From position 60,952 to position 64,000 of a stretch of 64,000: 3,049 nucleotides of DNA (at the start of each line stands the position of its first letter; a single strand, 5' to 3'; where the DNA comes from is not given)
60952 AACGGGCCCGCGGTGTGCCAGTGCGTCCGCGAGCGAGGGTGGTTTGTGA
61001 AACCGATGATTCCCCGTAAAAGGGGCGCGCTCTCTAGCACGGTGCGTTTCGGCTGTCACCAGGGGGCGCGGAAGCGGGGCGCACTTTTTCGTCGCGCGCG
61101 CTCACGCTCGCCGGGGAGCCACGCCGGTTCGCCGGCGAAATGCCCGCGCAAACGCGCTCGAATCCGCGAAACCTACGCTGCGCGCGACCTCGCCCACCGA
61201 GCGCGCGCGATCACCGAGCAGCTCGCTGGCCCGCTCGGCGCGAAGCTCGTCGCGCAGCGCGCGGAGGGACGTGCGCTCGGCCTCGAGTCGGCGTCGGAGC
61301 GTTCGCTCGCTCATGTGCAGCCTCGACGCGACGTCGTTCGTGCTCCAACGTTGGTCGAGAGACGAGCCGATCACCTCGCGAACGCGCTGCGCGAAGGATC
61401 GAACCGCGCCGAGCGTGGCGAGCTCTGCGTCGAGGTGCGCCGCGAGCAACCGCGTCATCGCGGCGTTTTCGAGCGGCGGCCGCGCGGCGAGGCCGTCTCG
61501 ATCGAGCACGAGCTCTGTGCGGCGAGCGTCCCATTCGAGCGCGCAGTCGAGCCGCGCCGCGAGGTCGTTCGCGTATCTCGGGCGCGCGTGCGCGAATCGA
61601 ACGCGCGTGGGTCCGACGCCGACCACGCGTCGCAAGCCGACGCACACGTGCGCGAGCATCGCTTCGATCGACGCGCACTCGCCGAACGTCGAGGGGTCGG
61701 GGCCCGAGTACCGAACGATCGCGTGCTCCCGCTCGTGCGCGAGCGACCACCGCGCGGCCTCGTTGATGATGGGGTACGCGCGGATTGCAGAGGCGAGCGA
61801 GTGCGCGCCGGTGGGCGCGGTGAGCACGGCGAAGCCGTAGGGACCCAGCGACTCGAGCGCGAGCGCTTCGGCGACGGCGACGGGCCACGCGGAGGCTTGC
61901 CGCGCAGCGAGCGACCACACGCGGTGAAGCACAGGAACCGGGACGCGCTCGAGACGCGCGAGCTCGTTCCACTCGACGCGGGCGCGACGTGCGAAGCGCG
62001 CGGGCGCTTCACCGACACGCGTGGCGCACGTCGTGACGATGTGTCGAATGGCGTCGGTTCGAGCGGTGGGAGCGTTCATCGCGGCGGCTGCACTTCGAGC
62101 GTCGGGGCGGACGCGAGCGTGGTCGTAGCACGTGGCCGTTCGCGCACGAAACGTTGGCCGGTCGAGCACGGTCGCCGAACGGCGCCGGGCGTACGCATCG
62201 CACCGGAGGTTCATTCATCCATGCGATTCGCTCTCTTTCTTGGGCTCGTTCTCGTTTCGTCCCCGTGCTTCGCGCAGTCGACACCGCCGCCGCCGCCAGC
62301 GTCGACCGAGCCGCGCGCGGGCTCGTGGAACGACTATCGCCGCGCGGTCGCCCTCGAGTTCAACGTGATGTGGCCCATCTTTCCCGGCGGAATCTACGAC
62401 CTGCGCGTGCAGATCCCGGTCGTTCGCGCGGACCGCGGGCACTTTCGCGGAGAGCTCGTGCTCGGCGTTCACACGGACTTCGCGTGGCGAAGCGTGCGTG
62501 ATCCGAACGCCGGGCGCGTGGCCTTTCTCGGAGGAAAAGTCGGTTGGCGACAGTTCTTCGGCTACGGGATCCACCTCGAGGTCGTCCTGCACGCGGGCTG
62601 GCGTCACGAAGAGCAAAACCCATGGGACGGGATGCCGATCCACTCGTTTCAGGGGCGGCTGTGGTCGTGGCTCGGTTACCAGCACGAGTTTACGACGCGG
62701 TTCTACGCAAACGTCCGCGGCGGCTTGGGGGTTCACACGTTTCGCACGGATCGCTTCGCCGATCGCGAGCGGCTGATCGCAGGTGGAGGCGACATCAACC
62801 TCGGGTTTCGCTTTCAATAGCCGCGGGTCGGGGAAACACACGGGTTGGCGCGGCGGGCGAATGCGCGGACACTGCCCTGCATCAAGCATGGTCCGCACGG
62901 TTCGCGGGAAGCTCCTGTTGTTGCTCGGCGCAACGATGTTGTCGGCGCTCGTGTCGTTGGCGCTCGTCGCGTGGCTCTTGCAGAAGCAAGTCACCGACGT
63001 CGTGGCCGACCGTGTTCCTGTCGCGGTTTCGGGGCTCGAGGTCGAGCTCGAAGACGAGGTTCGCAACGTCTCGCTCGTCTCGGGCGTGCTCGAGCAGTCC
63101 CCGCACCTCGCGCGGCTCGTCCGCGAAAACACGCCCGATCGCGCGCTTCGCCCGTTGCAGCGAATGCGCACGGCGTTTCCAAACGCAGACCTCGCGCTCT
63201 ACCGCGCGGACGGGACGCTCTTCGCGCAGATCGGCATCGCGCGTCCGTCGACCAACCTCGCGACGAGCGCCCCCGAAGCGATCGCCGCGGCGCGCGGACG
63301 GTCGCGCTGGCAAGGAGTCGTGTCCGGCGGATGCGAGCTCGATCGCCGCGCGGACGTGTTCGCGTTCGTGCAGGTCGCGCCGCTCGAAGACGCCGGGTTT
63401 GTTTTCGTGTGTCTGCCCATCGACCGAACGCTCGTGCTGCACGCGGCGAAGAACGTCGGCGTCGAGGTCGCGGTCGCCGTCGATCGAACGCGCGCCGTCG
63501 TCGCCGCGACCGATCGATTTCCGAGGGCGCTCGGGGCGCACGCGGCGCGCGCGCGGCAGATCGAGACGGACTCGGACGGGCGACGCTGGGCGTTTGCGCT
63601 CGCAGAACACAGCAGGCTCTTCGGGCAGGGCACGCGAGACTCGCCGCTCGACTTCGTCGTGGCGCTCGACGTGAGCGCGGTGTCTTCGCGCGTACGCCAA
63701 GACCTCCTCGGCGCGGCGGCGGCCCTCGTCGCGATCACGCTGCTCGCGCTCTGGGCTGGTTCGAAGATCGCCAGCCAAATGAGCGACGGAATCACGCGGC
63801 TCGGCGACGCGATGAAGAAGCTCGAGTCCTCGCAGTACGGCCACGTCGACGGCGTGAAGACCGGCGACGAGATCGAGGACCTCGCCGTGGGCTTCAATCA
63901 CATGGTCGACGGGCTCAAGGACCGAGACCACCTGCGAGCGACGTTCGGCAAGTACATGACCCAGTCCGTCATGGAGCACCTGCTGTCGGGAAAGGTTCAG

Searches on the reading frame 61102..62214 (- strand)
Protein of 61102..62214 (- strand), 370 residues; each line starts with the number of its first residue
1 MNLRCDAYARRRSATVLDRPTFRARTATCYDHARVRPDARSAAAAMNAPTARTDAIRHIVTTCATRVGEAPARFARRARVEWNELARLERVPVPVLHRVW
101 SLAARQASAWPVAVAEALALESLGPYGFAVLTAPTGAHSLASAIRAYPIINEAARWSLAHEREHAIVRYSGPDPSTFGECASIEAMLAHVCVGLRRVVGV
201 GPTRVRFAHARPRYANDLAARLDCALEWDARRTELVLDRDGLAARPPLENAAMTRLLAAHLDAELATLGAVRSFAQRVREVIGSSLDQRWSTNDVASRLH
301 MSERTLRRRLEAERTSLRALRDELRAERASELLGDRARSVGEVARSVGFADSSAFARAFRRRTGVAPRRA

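Call 65: search_protein_families(library=pfam, proteins=[window:61102-62214:-], max_evalue=0.00001)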
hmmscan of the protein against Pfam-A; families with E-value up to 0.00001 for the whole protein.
window:61102-62214:- (370 aa): 3 families
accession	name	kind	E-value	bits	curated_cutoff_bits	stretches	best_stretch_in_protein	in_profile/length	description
PF12625.12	Arabinose_bd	-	3.3e-20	73.4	27.6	1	70-244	3-183/185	Arabinose-binding domain of AraC transcription regulator, N-term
PF12833.13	HTH_18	-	5.6e-18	65.4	33.6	1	296-369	2-76/80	Helix-turn-helix domain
PF00165.29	HTH_AraC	-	2.6e-10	40.6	26.6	1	339-368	10-38/42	Bacterial regulatory helix-turn-helix proteins, AraC family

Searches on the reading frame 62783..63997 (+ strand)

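Call 65: search_protein_families(library=pfam, proteins=[window:62783-63997:+], max_evalue=0.00001)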
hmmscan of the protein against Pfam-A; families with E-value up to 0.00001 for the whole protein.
window:62783-63997:+ (405 aa): 1 family
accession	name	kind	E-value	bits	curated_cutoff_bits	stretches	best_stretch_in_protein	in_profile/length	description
PF00672.30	HAMP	-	1.3e-06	29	25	0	330-379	3-52/53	HAMP domain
